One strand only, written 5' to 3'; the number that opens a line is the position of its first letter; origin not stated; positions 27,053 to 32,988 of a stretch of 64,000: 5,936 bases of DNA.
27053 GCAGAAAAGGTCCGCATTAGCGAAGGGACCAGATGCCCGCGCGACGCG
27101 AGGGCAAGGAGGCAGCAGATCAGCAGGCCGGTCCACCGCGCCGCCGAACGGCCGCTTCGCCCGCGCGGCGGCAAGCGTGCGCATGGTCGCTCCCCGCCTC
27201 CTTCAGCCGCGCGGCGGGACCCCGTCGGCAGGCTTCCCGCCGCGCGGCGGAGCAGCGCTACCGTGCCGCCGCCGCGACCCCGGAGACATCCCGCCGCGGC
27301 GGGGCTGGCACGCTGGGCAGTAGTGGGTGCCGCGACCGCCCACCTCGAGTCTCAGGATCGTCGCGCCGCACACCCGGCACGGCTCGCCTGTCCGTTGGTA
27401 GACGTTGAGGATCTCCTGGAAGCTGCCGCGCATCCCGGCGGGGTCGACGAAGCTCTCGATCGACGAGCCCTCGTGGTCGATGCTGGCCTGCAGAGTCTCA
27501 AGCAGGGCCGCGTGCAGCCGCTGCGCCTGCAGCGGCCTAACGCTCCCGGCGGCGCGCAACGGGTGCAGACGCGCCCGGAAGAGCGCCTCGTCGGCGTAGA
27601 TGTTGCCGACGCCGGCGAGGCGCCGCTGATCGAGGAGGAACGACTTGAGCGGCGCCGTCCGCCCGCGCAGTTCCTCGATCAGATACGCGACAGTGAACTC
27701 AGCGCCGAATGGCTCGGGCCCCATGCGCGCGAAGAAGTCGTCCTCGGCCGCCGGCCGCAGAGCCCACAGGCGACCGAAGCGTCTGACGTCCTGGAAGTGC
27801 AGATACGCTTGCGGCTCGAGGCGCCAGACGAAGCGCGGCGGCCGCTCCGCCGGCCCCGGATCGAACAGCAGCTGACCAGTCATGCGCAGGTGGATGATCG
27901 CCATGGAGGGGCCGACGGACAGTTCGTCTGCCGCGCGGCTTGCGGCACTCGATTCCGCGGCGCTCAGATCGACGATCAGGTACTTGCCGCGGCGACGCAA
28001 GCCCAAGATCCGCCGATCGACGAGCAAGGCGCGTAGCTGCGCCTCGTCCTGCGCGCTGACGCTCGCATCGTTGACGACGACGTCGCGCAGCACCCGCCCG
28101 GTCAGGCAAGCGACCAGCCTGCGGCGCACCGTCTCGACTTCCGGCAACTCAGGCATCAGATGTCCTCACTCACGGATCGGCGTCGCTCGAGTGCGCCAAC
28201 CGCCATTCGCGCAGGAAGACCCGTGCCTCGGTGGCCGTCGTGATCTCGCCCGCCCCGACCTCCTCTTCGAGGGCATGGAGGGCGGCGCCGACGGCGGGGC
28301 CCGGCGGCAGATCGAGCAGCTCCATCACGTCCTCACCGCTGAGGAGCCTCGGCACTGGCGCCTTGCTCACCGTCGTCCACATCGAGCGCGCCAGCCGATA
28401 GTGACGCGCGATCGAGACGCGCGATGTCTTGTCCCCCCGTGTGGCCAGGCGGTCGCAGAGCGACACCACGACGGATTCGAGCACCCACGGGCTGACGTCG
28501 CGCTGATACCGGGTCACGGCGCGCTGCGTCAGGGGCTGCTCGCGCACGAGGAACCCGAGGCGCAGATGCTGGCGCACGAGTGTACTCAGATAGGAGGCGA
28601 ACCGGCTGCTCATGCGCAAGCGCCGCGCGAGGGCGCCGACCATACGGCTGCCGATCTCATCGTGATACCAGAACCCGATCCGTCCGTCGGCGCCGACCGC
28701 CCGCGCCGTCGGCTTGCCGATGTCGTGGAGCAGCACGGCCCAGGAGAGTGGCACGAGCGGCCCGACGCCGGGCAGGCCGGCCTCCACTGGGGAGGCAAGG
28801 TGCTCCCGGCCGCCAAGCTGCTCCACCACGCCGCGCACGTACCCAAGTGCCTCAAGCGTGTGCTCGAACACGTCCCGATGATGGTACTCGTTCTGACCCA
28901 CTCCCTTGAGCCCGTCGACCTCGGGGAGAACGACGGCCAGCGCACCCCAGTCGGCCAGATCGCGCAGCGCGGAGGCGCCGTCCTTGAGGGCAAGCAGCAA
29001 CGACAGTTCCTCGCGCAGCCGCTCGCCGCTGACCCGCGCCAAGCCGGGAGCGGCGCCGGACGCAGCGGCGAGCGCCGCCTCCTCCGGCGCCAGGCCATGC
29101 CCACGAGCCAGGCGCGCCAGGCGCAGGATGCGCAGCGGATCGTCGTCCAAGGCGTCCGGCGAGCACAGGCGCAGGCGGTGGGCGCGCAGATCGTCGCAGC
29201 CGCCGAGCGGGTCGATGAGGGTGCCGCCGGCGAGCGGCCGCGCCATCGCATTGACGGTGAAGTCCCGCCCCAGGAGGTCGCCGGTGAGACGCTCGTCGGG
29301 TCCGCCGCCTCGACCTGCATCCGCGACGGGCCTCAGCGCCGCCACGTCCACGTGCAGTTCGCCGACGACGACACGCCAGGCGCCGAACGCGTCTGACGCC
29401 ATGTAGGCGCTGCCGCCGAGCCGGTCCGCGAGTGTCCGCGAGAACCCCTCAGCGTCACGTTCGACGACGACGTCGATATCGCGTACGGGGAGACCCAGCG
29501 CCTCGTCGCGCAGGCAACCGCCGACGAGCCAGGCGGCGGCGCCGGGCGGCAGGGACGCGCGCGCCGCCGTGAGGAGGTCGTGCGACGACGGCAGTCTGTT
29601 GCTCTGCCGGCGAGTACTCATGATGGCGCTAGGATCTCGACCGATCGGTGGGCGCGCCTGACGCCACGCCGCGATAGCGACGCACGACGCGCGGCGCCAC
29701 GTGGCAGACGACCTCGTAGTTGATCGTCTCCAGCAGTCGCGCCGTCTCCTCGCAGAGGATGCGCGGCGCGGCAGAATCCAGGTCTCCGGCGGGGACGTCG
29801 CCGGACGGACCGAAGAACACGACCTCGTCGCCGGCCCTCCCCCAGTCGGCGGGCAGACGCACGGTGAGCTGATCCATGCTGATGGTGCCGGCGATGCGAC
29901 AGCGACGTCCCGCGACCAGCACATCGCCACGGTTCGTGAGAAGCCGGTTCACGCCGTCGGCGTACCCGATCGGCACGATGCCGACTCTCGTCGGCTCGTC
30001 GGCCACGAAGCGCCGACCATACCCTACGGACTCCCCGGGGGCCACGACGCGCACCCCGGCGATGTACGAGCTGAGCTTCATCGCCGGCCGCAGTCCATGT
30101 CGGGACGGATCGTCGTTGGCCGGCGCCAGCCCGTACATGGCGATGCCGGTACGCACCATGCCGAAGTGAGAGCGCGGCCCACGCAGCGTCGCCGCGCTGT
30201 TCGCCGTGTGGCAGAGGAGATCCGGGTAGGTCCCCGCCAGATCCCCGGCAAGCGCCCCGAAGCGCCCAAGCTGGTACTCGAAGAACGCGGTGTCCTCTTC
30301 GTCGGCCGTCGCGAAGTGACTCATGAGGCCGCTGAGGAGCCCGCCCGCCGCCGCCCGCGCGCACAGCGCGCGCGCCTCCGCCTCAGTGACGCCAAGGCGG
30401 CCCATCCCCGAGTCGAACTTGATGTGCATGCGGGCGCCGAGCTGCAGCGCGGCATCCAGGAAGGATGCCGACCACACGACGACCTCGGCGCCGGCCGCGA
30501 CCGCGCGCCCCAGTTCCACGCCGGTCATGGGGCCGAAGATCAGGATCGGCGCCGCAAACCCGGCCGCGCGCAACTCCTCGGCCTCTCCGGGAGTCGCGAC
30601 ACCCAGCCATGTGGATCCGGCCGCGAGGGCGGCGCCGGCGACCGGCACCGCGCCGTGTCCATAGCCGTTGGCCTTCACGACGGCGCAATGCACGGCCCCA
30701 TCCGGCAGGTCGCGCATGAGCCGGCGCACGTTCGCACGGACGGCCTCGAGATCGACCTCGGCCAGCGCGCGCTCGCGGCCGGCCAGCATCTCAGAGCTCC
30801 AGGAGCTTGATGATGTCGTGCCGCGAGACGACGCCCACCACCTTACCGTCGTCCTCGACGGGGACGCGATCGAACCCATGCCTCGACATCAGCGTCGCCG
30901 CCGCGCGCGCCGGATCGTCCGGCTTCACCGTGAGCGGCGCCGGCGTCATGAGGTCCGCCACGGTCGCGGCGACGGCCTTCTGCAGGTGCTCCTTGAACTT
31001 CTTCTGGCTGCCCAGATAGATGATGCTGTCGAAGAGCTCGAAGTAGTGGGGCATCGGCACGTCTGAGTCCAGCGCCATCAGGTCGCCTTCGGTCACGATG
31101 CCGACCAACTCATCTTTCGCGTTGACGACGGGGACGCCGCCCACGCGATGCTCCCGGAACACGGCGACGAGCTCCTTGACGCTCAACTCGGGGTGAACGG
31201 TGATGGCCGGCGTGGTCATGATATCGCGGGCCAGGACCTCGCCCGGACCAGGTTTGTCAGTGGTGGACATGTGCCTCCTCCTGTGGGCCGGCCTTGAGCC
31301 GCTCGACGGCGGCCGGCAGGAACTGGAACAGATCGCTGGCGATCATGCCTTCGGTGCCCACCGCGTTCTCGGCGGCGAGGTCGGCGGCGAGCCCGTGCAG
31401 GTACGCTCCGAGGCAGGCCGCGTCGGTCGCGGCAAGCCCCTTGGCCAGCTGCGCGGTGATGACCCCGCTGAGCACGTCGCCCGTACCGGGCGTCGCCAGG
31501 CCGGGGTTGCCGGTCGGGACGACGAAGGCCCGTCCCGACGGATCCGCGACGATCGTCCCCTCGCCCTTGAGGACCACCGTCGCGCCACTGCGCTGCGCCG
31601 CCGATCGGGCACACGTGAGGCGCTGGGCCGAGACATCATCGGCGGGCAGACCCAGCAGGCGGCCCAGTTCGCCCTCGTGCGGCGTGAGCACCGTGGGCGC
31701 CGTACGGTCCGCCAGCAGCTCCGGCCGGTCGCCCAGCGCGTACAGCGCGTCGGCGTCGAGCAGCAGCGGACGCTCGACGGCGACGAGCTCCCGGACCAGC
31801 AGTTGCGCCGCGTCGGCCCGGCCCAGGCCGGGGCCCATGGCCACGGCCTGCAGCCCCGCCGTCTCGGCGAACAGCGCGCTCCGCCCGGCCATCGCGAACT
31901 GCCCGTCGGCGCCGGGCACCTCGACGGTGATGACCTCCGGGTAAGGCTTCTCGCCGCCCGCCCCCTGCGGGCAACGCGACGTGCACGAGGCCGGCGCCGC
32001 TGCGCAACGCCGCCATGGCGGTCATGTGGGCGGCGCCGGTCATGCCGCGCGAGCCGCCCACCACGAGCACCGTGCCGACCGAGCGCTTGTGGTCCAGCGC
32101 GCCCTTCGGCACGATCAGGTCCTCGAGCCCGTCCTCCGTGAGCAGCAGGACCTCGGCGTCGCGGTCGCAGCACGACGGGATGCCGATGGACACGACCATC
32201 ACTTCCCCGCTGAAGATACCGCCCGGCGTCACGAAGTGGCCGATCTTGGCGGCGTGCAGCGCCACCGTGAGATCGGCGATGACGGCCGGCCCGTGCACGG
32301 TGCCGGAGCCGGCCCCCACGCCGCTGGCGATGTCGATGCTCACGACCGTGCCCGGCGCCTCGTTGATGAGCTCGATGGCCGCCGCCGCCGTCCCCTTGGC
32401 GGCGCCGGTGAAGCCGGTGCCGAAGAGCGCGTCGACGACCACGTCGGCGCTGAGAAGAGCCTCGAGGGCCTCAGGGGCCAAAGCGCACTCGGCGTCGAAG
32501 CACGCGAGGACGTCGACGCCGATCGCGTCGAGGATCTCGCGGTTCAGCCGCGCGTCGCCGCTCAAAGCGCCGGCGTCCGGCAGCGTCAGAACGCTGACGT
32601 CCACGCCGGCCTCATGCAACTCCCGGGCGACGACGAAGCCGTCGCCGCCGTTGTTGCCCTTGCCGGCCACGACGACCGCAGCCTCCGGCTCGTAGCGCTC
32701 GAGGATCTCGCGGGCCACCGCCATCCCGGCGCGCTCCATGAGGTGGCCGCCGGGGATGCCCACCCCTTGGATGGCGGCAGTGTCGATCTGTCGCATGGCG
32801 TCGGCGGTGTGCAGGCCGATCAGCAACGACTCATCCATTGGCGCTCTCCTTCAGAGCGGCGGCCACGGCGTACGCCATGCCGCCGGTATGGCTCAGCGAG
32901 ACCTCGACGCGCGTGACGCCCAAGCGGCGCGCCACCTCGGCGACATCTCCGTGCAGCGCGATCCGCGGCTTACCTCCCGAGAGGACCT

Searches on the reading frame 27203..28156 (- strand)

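Call 32: search_protein_families(library=pfam, proteins=[window:27203-28156:-], max_evalue=0.0001)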
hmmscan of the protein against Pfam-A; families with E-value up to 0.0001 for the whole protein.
window:27203-28156:- (317 aa): 3 families
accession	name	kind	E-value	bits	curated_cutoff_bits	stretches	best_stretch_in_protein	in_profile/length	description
PF01149.29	Fapy_DNA_glyco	-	6.8e-28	98.1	25.5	1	1-130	1-117/117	Formamidopyrimidine-DNA glycosylase N-terminal domain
PF06831.19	H2TH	-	1.4e-25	89.5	34.7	1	145-235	1-91/93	Formamidopyrimidine-DNA glycosylase H2TH domain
PF06827.20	zf-FPG_IleRS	-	9.5e-11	41.7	21.3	1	257-286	1-30/30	Zinc finger found in FPG and IleRS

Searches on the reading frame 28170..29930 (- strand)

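Call 32: search_protein_families(library=pfam, proteins=[window:28170-29930:-], max_evalue=0.0001)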
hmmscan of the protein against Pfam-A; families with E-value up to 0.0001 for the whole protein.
window:28170-29930:- (586 aa): 3 families
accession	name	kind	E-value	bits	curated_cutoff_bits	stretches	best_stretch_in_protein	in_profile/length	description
PF01743.26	PolyA_pol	-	6.7e-18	65.7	23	1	133-254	1-126/126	Poly A polymerase head domain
PF12627.12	PolyA_pol_RNAbd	-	1.2e-08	35.1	22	1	280-339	2-61/64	Probable RNA and SrmB- binding site of polymerase A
PF01966.28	HD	-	8.6e-06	26.5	22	1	354-496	1-114/116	HD domain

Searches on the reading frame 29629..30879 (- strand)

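Call 32: search_protein_families(library=pfam, proteins=[window:29629-30879:-], max_evalue=0.0001)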
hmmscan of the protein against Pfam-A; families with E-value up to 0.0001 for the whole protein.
window:29629-30879:- (416 aa): 2 families
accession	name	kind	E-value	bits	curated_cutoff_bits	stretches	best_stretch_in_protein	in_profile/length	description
PF01168.26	Ala_racemase_N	-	1.5e-60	205.1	24.1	1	42-253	1-220/220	Alanine racemase, N-terminal domain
PF00842.27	Ala_racemase_C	-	2.9e-37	127.5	25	1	266-402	1-127/127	Alanine racemase, C-terminal domain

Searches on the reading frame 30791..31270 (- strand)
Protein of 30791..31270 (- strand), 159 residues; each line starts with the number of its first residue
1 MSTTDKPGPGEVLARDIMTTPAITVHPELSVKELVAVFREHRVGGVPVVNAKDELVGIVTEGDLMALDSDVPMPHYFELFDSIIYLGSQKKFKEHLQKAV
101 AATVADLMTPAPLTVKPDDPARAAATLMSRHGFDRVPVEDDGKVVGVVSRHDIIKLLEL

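Call 32: search_protein_families(library=pfam, proteins=[window:30791-31270:-], max_evalue=0.0001)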
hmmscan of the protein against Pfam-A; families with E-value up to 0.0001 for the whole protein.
window:30791-31270:- (159 aa): 1 family
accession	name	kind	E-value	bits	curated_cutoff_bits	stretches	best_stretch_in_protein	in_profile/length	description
PF00571.33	CBS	-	7e-35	119.6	24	2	104-157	1-55/57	CBS domain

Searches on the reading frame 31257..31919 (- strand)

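Call 32: search_protein_families(library=pfam, proteins=[window:31257-31919:-], max_evalue=0.0001)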
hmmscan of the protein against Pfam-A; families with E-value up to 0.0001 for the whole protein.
window:31257-31919:- (220 aa): 3 families
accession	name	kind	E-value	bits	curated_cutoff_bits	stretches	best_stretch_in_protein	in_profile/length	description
PF01256.23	Carb_kinase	-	4.2e-47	161.1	27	1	20-201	63-240/242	NAD(P)H-hydrate dehydratase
PF02110.20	HK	-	4.5e-06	26.7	27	1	75-198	108-238/247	Hydroxyethylthiazole kinase family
PF08543.17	Phos_pyr_kin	-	6.3e-05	22.9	27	0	75-167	120-220/246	Phosphomethylpyrimidine kinase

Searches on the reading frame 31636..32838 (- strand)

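Call 32: search_protein_families(library=pfam, proteins=[window:31636-32838:-], max_evalue=0.0001)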
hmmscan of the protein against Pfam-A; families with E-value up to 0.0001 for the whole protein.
window:31636-32838:- (400 aa): 2 families
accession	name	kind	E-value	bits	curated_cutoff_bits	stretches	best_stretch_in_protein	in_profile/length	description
PF03853.21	YjeF_N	-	9.2e-41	140.1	24.9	1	32-200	3-169/169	YjeF-related protein N-terminus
PF01256.23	Carb_kinase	-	3.3e-06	27.2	27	1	257-289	1-33/242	NAD(P)H-hydrate dehydratase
